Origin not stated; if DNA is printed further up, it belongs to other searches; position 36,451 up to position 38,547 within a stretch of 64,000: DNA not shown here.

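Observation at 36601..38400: Monocistronic fusion of a DUF429 RNase-H-fold domain to a RelA/SpoT synthetase-type domain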

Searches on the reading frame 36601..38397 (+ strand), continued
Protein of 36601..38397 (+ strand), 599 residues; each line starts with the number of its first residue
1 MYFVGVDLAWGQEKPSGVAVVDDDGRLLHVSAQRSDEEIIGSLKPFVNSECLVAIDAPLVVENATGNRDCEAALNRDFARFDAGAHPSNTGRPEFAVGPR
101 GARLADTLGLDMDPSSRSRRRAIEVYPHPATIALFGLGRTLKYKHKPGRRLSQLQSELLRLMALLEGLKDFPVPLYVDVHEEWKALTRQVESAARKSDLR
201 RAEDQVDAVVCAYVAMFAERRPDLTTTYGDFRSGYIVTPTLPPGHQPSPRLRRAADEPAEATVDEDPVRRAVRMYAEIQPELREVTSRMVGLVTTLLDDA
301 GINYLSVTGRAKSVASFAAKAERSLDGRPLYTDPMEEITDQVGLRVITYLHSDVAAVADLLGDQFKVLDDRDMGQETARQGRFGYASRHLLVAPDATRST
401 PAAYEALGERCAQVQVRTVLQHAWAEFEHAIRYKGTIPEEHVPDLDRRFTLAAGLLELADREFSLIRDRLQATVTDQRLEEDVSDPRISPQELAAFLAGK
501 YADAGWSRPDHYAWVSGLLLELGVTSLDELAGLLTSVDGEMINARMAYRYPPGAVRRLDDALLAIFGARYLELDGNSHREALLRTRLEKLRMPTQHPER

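Call 22: search_solved_structures(query=window:36601-38397:+, max_evalue=1, show_alignments=3)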
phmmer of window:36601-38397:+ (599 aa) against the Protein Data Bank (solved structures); distinct sequences matched with E-value up to 1: 10.
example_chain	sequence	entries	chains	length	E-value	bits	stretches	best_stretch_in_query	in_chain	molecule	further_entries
5dec_A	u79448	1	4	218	4.8e-12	48.5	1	284-471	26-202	GTP pyrophosphokinase YjbM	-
5f2v_V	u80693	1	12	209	6.7e-12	48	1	300-471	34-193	GTP pyrophosphokinase YjbM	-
5ded_D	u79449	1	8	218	7e-12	47.9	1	299-471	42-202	GTP pyrophosphokinase YjbM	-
2be3_A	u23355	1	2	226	3.7e-10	42.2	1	307-472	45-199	GTP pyrophosphokinase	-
3l9d_A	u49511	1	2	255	2.8e-08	36.1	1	307-471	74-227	Putative GTP pyrophosphokinase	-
6fgk_A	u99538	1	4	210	5.1e-05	25.3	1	309-447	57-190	GTP pyrophosphokinase YwaC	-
6ewz_A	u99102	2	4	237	7.2e-05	24.8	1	314-448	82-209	GTP pyrophosphokinase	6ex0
6fgj_A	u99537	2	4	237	7.5e-05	24.7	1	314-448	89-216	GTP pyrophosphokinase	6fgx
4ixn_A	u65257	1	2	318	0.84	11.3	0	367-451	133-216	Uncharacterized GTP-binding protein YjiA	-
1nij_A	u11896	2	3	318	0.86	11.3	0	367-451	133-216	Hypothetical protein yjiA | Uncharacterized GTP-binding protein YjiA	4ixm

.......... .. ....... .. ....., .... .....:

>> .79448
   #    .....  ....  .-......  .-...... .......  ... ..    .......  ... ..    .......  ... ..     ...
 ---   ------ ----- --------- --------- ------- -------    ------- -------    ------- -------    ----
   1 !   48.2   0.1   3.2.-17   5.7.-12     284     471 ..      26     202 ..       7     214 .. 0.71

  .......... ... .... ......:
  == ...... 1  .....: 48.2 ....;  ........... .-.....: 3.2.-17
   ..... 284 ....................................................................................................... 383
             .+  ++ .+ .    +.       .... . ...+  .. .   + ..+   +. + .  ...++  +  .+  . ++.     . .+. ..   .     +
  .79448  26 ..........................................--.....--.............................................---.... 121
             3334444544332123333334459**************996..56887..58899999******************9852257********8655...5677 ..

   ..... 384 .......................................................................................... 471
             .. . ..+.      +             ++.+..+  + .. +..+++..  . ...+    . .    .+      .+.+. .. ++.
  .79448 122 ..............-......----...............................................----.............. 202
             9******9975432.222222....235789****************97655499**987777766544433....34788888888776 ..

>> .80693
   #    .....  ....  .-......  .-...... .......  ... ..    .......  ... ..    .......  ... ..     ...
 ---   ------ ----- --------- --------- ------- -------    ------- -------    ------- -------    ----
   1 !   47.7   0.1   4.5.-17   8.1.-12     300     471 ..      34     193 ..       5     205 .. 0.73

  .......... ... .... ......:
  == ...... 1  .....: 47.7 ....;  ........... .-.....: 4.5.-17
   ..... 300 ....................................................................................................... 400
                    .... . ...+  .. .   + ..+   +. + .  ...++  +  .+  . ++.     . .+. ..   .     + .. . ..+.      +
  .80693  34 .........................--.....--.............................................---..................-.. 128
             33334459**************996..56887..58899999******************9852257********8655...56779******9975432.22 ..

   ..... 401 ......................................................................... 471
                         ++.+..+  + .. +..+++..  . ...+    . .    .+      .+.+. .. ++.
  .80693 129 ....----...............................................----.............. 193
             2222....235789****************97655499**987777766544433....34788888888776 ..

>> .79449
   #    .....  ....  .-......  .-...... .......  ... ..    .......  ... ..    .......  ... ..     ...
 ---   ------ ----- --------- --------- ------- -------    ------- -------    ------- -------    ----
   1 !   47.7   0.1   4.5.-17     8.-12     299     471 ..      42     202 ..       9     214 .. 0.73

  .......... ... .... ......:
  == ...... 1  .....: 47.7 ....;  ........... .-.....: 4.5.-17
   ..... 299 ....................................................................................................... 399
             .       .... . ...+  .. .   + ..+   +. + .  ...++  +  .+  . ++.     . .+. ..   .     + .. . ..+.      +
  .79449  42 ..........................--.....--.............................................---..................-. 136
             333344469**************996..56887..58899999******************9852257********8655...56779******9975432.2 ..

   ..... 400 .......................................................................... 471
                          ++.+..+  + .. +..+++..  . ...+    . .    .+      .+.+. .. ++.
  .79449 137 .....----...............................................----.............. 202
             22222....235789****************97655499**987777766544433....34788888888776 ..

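Call 34: find_encoding_contigs(protein=P0081, flank=8000, max_places=2)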
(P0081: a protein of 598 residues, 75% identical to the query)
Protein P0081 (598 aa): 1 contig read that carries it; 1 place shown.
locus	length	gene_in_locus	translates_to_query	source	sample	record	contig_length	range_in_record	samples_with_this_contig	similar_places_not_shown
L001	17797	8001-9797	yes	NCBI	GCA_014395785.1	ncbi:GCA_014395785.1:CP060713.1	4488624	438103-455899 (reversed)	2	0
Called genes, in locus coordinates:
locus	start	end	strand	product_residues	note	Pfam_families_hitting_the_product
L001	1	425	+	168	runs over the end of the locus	PF00520:Ion_trans (weak), PF07885:Ion_trans_2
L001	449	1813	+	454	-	PF08924:Rv2525c_GlyHyd-like, PF01471:PG_binding_1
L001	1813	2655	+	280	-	-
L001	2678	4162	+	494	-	PF03816:LytR_cpsA_psr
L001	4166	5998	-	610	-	-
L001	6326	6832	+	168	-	PF11343:DUF3145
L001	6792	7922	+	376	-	PF12146:Hydrolase_4 (faint), PF01738:DLH (weak), PF00326:Peptidase_S9, PF07859:Abhydrolase_3 (weak)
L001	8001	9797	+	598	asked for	PF04250:DUF429, PF04607:RelA_SpoT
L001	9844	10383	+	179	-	PF01872:RibD_C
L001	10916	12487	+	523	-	-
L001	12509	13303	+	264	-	PF05175:MTS, PF13649:Methyltransf_25 (weak)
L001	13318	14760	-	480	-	PF01039:Carboxyl_trans, PF03255:ACCA (weak), PF06833:MdcE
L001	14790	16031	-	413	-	PF00109:ketoacyl-synt, PF00108:Thiolase_N (weak), PF02801:Ketoacyl-synt_C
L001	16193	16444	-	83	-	PF00550:PP-binding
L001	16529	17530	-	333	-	PF00108:Thiolase_N, PF08545:ACP_syn_III, PF08541:ACP_syn_III_C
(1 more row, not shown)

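Call 37: search_protein_representatives(protein=window:36601-38397:+)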
Query: 599 residues. Proteins with E-value up to 0.001 (for the whole library): 7790; up to 1e-10: 4493; up to 1e-30: 365. The best 150 are listed.
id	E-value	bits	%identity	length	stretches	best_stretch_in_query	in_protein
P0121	2.5e-244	828.6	66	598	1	1-595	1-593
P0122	3.0e-189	646.8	70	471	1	133-590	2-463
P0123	3.8e-182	623.3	67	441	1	1-451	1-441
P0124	3.2e-161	554.2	61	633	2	1-381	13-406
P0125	5.3e-143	494.1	61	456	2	3-294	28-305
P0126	7.8e-135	467.1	59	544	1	2-403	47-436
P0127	7.5e-131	454.0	62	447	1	25-411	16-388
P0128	1.0e-130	453.6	64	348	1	260-591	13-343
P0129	1.4e-128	446.4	69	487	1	265-571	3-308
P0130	4.4e-128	444.8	63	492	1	256-590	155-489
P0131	1.2e-120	420.3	63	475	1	1-343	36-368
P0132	2.0e-113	396.5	70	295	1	258-532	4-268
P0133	5.3e-109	381.8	64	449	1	180-527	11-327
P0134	1.8e-103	363.6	69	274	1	1-254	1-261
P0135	1.7e-102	360.3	66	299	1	44-331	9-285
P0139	5.4e-98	345.5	58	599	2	1-334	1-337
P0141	2.3e-91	323.6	51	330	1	272-590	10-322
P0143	2.5e-89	316.9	54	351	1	237-591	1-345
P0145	4.5e-85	302.8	54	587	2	240-529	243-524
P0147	2.2e-83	297.2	58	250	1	2-247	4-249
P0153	4.8e-78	279.6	54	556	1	4-263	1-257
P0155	2.2e-75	270.9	56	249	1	1-250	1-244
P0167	7.2e-72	259.2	59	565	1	163-421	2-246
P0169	1.1e-70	255.3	47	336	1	266-591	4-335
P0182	1.2e-66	242.0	49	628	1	3-243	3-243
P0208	1.7e-59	218.4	40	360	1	269-589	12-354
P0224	1.4e-54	202.2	38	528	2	270-492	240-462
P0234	9.3e-53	196.1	44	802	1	3-271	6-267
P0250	1.7e-50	188.7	42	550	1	112-533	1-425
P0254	3.2e-50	187.8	45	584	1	1-251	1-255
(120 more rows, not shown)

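Call 38: search_protein_families(library=pfam, proteins=[P0145, P0153, P0167, P0182, P0224, P0250, P0254, P0234, P0139, P0124], max_evalue=0.001)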
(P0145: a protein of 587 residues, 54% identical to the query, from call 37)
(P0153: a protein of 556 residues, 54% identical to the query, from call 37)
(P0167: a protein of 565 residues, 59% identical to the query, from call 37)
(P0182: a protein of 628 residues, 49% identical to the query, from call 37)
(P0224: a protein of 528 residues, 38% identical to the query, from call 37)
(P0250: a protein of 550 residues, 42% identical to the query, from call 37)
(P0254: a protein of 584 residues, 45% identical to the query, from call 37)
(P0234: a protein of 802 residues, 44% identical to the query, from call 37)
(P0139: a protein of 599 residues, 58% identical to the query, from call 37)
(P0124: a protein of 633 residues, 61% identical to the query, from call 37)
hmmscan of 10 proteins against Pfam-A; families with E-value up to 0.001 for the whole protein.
P0145 (587 aa): 0 families

P0153 (556 aa): 2 families
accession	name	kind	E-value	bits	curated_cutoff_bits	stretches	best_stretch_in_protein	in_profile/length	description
PF04250.19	DUF429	-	9.6e-22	78.2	23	1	2-218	1-201/214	Protein of unknown function (DUF429)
PF13391.12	HNH_2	-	9.7e-11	41.8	21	1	444-497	1-65/66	HNH endonuclease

P0167 (565 aa): 1 family
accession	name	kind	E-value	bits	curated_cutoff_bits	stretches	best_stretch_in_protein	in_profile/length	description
PF04607.23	RelA_SpoT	-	1.6e-09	38.5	27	1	134-245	1-93/113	Region found in RelA / SpoT proteins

P0182 (628 aa): 3 families
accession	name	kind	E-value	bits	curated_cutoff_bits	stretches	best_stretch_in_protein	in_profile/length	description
PF04250.19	DUF429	-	6.7e-26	91.8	23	1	5-223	1-205/214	Protein of unknown function (DUF429)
PF14088.11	DUF4268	-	8.6e-17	61.9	27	1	481-611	1-136/140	Domain of unknown function (DUF4268)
PF14103.11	DUF4276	-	0.00075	20.2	30.2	0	61-179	1-102/192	Domain of unknown function (DUF4276)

P0224 (528 aa): 1 family
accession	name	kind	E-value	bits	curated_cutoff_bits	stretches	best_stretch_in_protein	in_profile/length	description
PF04607.23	RelA_SpoT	-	2.2e-32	112.1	27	2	53-183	2-110/113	Region found in RelA / SpoT proteins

P0250 (550 aa): 0 families

P0254 (584 aa): 2 families
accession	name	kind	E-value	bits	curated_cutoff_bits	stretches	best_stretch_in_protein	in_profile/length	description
PF04250.19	DUF429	-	3.6e-21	76.3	23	1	5-221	1-200/214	Protein of unknown function (DUF429)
PF22558.3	REase-ARP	-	7.1e-18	65.6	27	1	307-579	58-268/270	Restriction Endonuclease associating with ARP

P0234 (802 aa): 2 families
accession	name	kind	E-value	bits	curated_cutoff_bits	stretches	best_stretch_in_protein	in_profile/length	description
PF13289.12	SIR2_2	-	4.2e-24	85.7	24.5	1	578-678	3-106/141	SIR2-like domain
PF04250.19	DUF429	-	9.4e-17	61.9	23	1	8-230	1-213/214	Protein of unknown function (DUF429)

P0139 (599 aa): 1 family
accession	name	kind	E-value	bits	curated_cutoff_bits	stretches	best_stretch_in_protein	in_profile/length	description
PF04250.19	DUF429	-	8.1e-22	78.4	23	1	5-170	1-167/214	Protein of unknown function (DUF429)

P0124 (633 aa): 1 family
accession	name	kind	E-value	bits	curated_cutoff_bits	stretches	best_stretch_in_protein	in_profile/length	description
PF04250.19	DUF429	-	1.7e-22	80.7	23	1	17-241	1-201/214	Protein of unknown function (DUF429)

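Call 39: list_cluster_members(proteins=[P0121, P0141, P0143, P0169, P0208, P0147, P0155, P0153, P0234, P0254])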
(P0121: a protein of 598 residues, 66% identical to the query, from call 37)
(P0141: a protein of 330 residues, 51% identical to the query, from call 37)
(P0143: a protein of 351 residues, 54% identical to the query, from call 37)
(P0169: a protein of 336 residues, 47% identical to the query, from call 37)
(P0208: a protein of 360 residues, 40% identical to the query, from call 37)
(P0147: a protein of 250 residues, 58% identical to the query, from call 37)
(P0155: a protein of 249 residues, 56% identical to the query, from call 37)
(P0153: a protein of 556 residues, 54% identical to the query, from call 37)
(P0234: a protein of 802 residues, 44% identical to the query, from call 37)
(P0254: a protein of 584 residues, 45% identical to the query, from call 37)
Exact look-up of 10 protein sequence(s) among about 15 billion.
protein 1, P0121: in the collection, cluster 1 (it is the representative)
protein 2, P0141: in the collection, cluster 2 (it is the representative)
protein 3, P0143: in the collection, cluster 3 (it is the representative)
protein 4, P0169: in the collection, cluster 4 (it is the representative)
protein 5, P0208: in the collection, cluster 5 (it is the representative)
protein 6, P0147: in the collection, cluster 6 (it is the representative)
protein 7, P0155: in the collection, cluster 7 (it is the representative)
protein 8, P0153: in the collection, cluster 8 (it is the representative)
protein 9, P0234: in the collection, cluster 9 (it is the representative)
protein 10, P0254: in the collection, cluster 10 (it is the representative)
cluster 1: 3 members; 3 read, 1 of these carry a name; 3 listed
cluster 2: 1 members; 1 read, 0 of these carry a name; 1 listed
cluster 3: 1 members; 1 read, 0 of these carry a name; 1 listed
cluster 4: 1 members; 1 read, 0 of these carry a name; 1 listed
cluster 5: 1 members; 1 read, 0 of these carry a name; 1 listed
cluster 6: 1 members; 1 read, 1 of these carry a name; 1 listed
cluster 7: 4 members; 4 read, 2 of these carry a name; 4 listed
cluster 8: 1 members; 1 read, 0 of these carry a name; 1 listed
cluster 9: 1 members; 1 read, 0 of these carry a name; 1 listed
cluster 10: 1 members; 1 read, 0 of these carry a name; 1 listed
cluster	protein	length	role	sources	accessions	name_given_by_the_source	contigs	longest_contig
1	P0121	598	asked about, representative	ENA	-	-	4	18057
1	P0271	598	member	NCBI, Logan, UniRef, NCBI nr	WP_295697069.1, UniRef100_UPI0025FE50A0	DUF429 domain-containing protein [Lapillicoccus sp.] | DUF429 domain-containing protein n=1 Tax=Lapillicoccus sp. TaxID=1909287 ...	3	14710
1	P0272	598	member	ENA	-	-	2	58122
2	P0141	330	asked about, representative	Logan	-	-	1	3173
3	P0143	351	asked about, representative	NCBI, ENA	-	-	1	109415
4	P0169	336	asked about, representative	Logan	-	-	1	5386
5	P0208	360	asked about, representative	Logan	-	-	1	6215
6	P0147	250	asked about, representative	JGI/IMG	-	predicted RNase H-like nuclease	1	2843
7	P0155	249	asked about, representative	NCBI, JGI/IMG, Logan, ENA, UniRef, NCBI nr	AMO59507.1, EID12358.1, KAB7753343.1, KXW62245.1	RelA/SpoT domain-containing protein [Mycolicibacterium phlei] | predicted RNase H-like nuclease | GTP pyrophosphokinase n=1 Tax=Mycolicibacterium phlei DSM 43239 = CCUG 21000 ...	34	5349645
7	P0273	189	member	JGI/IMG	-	predicted RNase H-like nuclease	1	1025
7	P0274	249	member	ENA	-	-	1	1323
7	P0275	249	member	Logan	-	-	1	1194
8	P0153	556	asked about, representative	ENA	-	-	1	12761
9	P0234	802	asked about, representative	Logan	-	-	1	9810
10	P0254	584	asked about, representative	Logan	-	-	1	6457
